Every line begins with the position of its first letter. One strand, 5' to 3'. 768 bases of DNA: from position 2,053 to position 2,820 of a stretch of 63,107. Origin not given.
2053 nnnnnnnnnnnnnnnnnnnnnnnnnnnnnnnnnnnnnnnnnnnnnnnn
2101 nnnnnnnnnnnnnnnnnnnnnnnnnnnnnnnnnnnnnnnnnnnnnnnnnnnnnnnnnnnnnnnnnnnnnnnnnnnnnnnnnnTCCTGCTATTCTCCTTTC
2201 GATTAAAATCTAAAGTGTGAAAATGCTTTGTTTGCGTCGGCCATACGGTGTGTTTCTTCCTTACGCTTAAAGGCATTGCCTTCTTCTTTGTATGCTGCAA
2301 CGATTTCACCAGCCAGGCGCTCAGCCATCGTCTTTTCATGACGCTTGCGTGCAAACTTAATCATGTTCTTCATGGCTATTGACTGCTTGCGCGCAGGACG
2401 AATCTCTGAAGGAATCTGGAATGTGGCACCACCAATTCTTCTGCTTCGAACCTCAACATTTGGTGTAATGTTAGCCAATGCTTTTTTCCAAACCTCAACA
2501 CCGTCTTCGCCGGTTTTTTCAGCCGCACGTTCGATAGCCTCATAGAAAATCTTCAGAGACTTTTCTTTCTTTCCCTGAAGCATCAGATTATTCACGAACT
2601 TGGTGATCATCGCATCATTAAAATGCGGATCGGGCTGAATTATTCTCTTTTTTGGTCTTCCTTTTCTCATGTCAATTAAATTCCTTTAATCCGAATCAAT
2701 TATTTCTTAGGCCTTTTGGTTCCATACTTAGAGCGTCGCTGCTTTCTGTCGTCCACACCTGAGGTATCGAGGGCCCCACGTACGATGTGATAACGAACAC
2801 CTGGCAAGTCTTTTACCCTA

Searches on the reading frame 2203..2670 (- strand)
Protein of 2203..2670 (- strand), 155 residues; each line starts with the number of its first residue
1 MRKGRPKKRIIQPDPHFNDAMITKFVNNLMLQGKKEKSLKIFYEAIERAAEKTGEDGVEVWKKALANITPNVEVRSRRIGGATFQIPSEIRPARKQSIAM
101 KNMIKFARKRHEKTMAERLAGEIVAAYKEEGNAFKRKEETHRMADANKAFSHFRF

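Call 51: find_encoding_contigs(protein=window:2203-2670:-, flank=10000, max_places=1)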
Protein window:2203-2670:- (155 aa): 1 contig read that carries it; 1 place shown.
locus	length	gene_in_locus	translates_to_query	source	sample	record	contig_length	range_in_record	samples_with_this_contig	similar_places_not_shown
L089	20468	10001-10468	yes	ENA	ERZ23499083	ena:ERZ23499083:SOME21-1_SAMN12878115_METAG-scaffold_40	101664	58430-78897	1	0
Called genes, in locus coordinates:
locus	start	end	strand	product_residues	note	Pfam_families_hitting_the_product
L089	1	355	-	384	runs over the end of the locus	PF00072:Response_reg, PF00158:Sigma54_activat, PF01078:Mg_chelatase (faint), PF14532:Sigma54_activ_2, PF00004:AAA (weak), PF07728:AAA_5, PF25601:AAA_lid_14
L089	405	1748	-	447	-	PF12698:ABC2_membrane_3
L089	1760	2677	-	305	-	PF00005:ABC_tran, PF13304:AAA_21, PF13732:DrrA1-3_C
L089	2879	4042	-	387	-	PF00226:DnaJ, PF01556:DnaJ_C, PF00684:DnaJ_CXXCXGXG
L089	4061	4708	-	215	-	PF01025:GrpE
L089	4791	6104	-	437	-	PF00275:EPSP_synthase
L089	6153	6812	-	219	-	PF14123:DUF4290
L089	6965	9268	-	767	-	PF00580:UvrD-helicase, PF01443:Viral_helicase1 (faint), PF13245:AAA_19, PF13604:AAA_30 (faint), PF13361:UvrD_C, PF13538:UvrD_C_2, PF21196:PcrA_UvrD_tudor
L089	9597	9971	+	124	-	PF00164:Ribosom_S12_S23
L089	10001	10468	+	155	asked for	PF00177:Ribosomal_S7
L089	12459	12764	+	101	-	PF00679:EFG_C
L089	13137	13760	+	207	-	PF00297:Ribosomal_L3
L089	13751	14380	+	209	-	PF00573:Ribosomal_L4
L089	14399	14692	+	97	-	PF00276:Ribosomal_L23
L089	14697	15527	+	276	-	PF00181:Ribosomal_L2_N, PF03947:Ribosomal_L2_C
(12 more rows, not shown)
